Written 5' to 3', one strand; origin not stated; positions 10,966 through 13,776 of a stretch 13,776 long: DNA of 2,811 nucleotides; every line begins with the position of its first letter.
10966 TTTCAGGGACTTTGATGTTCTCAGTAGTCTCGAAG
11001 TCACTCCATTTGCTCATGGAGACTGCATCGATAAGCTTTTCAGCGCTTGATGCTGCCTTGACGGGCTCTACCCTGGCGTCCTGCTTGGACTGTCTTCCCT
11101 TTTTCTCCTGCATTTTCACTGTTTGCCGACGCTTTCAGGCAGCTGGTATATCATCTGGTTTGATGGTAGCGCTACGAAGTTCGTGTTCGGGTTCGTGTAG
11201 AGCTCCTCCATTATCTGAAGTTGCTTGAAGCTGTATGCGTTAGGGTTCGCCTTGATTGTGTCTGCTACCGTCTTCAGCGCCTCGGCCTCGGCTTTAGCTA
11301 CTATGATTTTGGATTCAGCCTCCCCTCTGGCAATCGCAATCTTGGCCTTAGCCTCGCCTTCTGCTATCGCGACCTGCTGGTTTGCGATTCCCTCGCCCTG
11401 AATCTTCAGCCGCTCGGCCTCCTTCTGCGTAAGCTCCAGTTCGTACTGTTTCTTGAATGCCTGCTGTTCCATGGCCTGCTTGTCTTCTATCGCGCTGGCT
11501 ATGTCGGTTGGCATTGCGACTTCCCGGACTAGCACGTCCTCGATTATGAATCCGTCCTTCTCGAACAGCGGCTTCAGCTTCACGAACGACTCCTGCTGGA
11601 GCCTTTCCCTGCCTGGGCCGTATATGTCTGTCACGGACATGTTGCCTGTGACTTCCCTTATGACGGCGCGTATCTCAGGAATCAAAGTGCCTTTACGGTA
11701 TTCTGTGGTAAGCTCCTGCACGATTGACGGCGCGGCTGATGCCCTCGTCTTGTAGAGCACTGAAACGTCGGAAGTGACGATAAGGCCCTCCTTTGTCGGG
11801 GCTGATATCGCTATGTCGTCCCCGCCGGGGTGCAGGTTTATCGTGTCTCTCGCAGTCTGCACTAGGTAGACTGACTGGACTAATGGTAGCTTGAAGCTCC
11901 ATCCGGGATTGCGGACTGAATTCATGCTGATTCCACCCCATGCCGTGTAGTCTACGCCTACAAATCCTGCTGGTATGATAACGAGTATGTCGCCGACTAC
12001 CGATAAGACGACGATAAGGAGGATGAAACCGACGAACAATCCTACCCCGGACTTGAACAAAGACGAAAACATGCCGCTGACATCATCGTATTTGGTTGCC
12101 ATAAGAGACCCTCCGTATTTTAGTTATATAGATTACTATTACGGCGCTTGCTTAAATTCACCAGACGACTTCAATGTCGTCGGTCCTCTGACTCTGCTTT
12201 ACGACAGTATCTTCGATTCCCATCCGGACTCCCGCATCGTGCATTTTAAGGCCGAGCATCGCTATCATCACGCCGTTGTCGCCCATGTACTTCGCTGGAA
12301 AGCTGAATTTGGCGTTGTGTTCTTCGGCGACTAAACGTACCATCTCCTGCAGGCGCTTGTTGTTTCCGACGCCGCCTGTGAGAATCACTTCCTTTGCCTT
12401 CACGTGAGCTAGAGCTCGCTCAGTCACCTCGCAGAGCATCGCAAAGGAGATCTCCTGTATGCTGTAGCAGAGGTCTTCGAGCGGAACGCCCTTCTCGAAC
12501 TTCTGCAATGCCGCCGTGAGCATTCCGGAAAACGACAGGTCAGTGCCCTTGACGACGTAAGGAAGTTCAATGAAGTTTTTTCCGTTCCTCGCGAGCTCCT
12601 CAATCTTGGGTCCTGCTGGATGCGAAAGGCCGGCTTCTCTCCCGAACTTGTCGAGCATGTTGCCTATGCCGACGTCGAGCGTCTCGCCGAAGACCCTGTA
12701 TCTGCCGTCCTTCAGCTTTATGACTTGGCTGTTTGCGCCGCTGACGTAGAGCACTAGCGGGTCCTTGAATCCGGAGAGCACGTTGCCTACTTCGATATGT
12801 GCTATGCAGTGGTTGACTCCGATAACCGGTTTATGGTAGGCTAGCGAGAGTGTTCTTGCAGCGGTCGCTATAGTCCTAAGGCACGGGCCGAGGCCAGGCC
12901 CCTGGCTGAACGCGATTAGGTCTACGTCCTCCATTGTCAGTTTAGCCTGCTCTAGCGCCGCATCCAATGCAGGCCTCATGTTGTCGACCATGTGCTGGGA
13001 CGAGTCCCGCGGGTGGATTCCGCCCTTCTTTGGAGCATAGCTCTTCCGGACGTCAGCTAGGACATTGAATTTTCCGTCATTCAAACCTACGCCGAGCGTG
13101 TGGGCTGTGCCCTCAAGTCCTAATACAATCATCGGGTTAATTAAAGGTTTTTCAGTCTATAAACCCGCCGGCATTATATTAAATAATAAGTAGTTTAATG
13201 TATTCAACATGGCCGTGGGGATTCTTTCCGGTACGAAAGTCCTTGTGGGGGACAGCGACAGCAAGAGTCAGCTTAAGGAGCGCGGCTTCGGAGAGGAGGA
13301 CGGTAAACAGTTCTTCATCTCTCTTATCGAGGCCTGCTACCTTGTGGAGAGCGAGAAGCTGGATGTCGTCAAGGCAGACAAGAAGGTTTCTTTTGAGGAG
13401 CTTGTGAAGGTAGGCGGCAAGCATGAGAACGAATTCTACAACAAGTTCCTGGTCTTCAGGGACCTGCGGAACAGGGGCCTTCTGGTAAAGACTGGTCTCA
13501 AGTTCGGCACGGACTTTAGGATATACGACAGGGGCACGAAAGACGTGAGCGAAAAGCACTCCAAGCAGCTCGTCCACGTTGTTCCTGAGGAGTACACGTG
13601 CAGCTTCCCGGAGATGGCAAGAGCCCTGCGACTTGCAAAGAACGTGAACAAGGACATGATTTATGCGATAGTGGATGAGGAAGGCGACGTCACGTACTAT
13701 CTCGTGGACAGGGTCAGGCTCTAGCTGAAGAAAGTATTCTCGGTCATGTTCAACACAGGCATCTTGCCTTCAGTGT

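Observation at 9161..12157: SPFH/band-7 protein gene abutting lonB with a 2-nt gap (TGA..ATG), with its own TATA box and SD: an archaeal analogue of prohibitin/HflKC-AAA-protease pairs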

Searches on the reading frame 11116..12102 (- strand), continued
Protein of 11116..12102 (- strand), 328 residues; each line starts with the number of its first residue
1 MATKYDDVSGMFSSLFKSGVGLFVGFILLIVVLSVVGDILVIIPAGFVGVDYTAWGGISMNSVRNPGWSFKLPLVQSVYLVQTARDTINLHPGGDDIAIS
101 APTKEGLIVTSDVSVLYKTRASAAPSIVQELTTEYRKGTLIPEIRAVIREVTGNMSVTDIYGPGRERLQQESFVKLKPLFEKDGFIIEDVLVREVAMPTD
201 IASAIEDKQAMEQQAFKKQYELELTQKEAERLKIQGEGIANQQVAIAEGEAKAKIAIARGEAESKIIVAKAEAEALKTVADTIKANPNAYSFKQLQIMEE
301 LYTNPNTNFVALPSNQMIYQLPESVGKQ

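Call 44: find_encoding_contigs(protein=P0009, flank=8000, max_places=3)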
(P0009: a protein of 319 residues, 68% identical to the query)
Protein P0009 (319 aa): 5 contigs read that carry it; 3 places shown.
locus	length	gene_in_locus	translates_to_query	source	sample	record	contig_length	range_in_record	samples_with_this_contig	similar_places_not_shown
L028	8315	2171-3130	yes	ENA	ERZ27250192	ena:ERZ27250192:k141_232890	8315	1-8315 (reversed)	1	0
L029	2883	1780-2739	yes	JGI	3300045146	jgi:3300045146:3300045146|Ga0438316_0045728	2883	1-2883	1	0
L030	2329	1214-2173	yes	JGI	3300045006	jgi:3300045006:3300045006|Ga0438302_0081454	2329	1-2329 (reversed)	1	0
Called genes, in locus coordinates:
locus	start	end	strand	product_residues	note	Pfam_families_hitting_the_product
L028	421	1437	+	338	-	PF03706:LPG_synthase_TM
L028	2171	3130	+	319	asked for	PF01145:Band_7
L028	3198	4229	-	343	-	-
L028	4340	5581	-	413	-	-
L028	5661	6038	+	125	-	PF20393:Pro_CA_2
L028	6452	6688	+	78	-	PF13396:PLDc_N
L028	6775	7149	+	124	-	PF06397:Desulfoferrod_N, PF01880:Desulfoferrodox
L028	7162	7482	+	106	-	-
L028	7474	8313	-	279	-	?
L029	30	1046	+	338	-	PF03706:LPG_synthase_TM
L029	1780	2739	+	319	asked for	PF01145:Band_7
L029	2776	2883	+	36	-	?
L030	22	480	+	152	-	PF03706:LPG_synthase_TM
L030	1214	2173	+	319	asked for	PF01145:Band_7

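Call 48: predict_structure(alignment_id=A1)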
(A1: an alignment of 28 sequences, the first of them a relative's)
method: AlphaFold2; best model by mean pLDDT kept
length: 328 residues; sequences in the alignment: 28
mean_pLDDT: 82.4   pTM: 0.61
mean pLDDT of the five models: 82.4, 82.0, 80.2, 79.4, 77.3
residues with pLDDT >= 90: 154; 70-90: 109; 50-70: 38; < 50: 27
segments of 3 or more residues with pLDDT < 50: 1-5, 308-328
pLDDT, mean of each block of 10 residues (from residue 1): 50 72 89 82 92 88 89 86 93 92 93 95 92 91 96 92 89 97 95 92 90 95 95 92 88 85 82 71 58 58 52 41 43
secondary structure, 60 per line:
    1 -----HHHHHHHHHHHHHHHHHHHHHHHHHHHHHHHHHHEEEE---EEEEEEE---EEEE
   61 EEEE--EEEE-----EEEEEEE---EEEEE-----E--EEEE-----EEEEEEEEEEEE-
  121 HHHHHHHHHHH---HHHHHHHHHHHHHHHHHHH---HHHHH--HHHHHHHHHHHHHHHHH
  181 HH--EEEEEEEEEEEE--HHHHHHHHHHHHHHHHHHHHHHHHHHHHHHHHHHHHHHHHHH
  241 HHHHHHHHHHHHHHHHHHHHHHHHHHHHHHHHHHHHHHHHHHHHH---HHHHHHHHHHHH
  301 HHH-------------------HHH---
elements in order: H6-39 E40-43 E47-53 E57-64 E67-70 E76-82 E86-90 E99-102 E108-119 H121-131 H135-153 H157-161 H164-182 E185-196 H199-285 H289-303

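Call 51: fold_search(model_id=the predicted structure, library=pdb)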
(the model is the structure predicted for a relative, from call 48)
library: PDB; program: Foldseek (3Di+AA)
matches with E <= 10: 294; with E <= 0.001: 66
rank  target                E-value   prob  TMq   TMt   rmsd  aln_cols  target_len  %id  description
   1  8rrh_B                1.9e-17  1.00  0.50  0.54  27.7       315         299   17  The human prohibitin complex (released 2024-12-18)
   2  8rrh_A                1.7e-16  1.00  0.50  0.59  24.9       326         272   20  The human prohibitin complex (released 2024-12-18)
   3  7vhq_G                4.9e-16  1.00  0.44  0.48  13.3       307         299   21  Structural insights into the membrane microdomain organization by SPFH family proteins (released 2022-01-19)
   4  9o9z_a                1.2e-15  1.00  0.48  0.59  22.4       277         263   18  The human PHB1/2 complex (closed) (released 2025-10-22)
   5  9o9z_A                4.5e-15  1.00  0.48  0.64  22.4       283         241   18  The human PHB1/2 complex (closed) (released 2025-10-22)
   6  9vvj_a                1.8e-14  1.00  0.50  0.54  15.3       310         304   19  Cryo-EM structure of the erlin1/2 complex purified using DDM and GDN (released 2026-03-25)
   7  9vvg_A                2.8e-14  1.00  0.48  0.53  17.9       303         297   17  Cryo-EM structure of the erlin1/2 complex purified using GDN and CHS (released 2026-03-25)
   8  9vvg_a                4.4e-14  1.00  0.47  0.51  16.0       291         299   19  Cryo-EM structure of the erlin1/2 complex purified using GDN and CHS (released 2026-03-25)
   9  9vvj_A                5.2e-14  1.00  0.49  0.52  16.3       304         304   18  Cryo-EM structure of the erlin1/2 complex purified using DDM and GDN (released 2026-03-25)
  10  9wff_A                1.2e-13  1.00  0.47  0.55  15.4       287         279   20  Cryo-EM structure of the human Erlin2 oligomer (released 2026-01-21)
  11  7vhq_E                8.7e-13  1.00  0.45  0.53  12.3       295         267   19  Structural insights into the membrane microdomain organization by SPFH family proteins (released 2022-01-19)
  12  7wi3_C                8.7e-13  1.00  0.42  0.47  13.6       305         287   20  Cryo-EM structure of E.Coli FtsH-HflkC AAA protease complex (released 2022-06-01)
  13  9o9u_a                9.8e-13  1.00  0.48  0.54  15.4       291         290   20  The Erlin1/2 complex (released 2025-10-22)
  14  9paw_XB               9.8e-13  1.00  0.41  0.47  14.4       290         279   21  Cryo-EM structure of the engineered HflK/C variant stabilized in the closed conformation via disulfide bond crosslink (released 2026-03-04)
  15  9z7u_B                1.2e-12  1.00  0.45  0.53  27.7       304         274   19  Human Stomatin - C8 Symmetry (released 2026-02-25)
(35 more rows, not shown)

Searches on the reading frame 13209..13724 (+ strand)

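Call 5: search_protein_families(library=ncbifam, proteins=[window:13209-13724:+])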
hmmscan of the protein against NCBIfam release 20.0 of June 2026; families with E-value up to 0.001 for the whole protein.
window:13209-13724:+ (171 aa): 8 families
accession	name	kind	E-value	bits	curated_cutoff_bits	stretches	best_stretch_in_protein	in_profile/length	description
NF006795.0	PRK09300.1-3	equivalog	2.2e-37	128.9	501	1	9-170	186-349/350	tRNA splicing endonuclease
TIGR00324.1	endA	equivalog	1.2e-35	123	59.6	1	9-169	9-177/177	tRNA-intron lyase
NF006796.0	PRK09300.1-4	equivalog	1.3e-26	93.4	518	1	4-169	174-333/335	tRNA splicing endonuclease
NF006794.0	PRK09300.1-1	equivalog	3e-25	88.9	383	1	29-169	207-344/346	tRNA splicing endonuclease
NF006797.0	PRK09300.1-5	equivalog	1.9e-17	63.5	292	1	81-170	204-286/290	tRNA splicing endonuclease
NF007086.0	PRK09539.1-3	equivalog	4.5e-09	36.9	101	1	115-171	33-89/92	tRNA-splicing endonuclease subunit beta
NF007085.0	PRK09539.1-2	equivalog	5.5e-09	36.3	157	1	70-170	28-121/124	tRNA-splicing endonuclease subunit beta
NF007084.0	PRK09539.1-1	equivalog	3.7e-07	30.1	162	1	77-170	50-137/140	tRNA-splicing endonuclease subunit beta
